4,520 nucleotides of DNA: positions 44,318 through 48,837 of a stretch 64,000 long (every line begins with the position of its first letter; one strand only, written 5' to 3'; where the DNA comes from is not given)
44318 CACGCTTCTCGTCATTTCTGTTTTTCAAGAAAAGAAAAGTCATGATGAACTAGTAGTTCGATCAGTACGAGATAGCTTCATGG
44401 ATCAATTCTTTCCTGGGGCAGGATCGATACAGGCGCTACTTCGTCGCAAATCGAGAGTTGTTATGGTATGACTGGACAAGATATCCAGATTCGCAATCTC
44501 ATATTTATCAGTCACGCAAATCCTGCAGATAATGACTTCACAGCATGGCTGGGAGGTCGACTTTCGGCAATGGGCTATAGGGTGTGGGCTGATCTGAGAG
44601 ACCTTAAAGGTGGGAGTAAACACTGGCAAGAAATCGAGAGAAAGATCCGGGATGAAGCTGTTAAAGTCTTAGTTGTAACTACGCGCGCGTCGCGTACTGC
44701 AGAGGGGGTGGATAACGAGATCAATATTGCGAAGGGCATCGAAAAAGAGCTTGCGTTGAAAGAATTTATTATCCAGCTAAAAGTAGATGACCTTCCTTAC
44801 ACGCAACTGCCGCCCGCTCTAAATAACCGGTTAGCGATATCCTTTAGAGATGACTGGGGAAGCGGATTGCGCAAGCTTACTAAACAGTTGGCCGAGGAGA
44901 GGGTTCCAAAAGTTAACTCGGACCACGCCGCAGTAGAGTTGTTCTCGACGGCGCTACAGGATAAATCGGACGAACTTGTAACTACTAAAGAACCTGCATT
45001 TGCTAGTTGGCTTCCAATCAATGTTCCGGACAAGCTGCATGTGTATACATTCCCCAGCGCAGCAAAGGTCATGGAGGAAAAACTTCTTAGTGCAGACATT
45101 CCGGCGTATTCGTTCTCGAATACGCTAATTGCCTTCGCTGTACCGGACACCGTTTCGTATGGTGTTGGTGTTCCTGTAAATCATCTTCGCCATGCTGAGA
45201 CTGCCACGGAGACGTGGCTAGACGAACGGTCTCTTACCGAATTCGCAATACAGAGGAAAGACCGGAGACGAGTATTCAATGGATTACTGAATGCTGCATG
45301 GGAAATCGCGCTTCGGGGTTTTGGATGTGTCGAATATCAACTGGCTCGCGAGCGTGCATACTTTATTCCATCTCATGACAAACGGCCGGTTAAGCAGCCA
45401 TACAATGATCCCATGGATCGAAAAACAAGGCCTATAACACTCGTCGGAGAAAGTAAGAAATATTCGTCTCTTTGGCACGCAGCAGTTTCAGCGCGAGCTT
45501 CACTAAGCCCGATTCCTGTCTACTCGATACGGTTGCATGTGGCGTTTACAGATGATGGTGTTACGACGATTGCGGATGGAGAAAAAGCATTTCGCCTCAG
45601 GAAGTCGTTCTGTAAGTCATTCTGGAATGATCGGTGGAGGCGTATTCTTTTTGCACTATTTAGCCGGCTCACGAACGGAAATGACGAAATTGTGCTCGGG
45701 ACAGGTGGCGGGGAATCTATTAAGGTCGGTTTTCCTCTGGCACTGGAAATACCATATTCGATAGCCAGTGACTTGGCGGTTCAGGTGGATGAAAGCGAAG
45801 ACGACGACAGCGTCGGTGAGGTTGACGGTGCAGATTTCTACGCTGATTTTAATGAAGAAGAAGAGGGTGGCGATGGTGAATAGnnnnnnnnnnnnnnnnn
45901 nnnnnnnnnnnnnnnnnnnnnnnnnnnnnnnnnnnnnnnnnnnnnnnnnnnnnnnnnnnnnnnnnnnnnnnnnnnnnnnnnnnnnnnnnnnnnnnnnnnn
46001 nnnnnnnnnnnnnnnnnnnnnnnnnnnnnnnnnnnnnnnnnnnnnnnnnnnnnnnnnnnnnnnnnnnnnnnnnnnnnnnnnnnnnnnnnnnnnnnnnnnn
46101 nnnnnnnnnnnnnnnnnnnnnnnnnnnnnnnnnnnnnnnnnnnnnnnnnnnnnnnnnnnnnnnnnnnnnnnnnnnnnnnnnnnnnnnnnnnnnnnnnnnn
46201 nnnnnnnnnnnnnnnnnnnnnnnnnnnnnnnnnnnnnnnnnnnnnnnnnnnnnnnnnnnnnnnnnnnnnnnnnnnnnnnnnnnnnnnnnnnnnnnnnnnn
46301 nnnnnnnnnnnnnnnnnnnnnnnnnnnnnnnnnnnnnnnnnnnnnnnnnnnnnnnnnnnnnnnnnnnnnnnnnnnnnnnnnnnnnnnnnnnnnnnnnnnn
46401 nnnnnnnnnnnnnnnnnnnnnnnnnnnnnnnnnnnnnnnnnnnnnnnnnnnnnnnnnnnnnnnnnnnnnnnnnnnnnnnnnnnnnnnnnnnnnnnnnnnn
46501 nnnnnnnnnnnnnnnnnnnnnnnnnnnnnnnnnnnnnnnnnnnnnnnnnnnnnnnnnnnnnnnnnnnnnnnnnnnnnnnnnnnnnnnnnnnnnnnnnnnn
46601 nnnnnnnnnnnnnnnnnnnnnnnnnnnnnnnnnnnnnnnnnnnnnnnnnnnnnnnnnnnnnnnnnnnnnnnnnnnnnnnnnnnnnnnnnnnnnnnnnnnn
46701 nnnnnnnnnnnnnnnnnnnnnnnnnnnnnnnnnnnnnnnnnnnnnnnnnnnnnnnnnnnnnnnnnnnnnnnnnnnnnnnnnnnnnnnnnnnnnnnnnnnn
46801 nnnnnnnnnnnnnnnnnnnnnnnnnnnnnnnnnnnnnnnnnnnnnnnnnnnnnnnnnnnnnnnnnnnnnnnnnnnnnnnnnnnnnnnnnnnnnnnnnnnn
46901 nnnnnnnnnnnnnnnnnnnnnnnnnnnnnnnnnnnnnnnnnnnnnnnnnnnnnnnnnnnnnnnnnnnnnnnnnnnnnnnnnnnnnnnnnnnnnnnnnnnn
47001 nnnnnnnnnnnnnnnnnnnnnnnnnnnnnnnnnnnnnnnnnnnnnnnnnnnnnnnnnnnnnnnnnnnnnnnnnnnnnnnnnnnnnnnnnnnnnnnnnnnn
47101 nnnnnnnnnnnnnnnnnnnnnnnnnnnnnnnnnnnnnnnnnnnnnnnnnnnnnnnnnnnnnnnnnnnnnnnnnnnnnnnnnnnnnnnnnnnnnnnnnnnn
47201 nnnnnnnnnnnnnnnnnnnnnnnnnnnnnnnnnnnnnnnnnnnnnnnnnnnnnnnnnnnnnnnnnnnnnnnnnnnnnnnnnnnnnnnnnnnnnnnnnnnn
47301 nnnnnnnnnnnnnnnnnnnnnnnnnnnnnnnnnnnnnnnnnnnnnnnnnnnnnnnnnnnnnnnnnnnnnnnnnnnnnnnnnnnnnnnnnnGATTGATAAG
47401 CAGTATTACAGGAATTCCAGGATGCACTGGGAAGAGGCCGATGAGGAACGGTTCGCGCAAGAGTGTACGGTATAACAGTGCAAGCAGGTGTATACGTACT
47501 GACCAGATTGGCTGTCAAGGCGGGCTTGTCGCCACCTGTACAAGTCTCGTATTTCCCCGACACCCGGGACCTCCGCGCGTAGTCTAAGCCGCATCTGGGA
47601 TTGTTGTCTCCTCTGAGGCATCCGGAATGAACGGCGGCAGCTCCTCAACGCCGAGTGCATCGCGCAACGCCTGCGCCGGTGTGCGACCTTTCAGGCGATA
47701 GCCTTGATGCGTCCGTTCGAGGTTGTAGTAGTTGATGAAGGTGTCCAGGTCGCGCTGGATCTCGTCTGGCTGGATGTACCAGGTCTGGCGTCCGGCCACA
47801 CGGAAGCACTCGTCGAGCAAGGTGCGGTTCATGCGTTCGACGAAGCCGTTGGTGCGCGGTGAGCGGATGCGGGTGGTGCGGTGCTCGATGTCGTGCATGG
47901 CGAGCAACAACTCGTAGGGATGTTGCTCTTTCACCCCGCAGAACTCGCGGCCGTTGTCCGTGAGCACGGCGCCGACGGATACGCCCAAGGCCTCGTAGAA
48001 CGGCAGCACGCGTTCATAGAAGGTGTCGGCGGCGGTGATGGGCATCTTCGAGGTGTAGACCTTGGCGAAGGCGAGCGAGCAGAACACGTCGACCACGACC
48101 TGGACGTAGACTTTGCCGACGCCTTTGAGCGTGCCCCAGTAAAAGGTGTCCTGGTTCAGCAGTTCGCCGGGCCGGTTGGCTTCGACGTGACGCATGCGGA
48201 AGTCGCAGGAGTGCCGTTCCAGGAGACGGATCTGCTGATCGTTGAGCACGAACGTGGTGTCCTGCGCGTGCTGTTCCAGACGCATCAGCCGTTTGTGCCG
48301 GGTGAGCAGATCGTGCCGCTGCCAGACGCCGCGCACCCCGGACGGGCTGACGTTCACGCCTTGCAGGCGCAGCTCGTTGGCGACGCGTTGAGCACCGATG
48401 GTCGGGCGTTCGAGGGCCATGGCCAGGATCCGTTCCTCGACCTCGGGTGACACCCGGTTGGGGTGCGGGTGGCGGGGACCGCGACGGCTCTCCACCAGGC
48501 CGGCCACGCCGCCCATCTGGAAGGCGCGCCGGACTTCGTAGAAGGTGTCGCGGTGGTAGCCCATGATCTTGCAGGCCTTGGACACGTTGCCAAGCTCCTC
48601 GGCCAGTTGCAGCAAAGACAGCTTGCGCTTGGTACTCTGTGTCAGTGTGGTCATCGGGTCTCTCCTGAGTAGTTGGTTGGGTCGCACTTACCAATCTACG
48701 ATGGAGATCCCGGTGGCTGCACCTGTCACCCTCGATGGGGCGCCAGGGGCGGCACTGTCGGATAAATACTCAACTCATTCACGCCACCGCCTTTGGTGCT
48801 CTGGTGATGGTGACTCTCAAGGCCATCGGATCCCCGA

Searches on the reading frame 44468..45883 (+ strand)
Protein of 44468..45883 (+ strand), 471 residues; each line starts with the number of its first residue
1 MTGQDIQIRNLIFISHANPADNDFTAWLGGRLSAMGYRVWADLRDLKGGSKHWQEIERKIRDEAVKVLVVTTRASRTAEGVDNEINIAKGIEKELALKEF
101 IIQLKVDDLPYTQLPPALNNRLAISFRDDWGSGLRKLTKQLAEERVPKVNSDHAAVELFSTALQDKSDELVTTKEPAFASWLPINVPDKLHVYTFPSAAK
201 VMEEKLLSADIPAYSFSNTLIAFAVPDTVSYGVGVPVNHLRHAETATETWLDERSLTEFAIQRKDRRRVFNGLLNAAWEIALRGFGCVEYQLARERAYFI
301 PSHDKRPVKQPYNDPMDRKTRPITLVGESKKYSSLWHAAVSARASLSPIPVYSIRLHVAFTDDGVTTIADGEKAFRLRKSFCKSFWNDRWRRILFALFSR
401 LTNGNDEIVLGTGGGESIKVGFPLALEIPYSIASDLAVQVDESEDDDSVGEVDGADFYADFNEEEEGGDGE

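Call 11: search_protein_families(library=ncbifam, proteins=[window:44468-45883:+], max_evalue=0.001)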
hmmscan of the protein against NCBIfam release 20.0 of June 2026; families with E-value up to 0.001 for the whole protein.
window:44468-45883:+ (471 aa): 0 families

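Call 19: search_protein_families(library=pfam, proteins=[window:44468-45883:+], max_evalue=0.01)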
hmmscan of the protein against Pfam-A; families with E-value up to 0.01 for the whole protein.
window:44468-45883:+ (471 aa): 1 family
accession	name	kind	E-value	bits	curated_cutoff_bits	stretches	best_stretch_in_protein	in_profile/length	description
PF13676.11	TIR_2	-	2e-17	64.3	28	1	12-137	1-121/122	TIR domain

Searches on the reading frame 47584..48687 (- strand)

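Call 11: search_protein_families(library=ncbifam, proteins=[window:47584-48687:-], max_evalue=0.001)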
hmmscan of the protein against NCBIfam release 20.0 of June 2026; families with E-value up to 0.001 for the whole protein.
window:47584-48687:- (367 aa): 5 families
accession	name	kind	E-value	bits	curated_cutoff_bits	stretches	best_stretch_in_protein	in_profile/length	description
NF033577.2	transpos_IS481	equivalog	9.2e-77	258.3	224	1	22-340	2-283/284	IS481 family transposase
NF033516.0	transpos_IS3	equivalog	8.6e-31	107.5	160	1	17-339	86-367/369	IS3 family transposase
NF033545.0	transpos_IS630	equivalog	1.5e-10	41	100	1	25-141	5-124/299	IS630 family transposase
NF033594.2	transpos_ISNCY_2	equivalog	5.7e-08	32.3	250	1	28-290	6-246/368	ISNCY family transposase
NF033546.1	transpos_IS21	equivalog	5.8e-07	29.3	160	0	34-141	10-114/294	IS21 family transposase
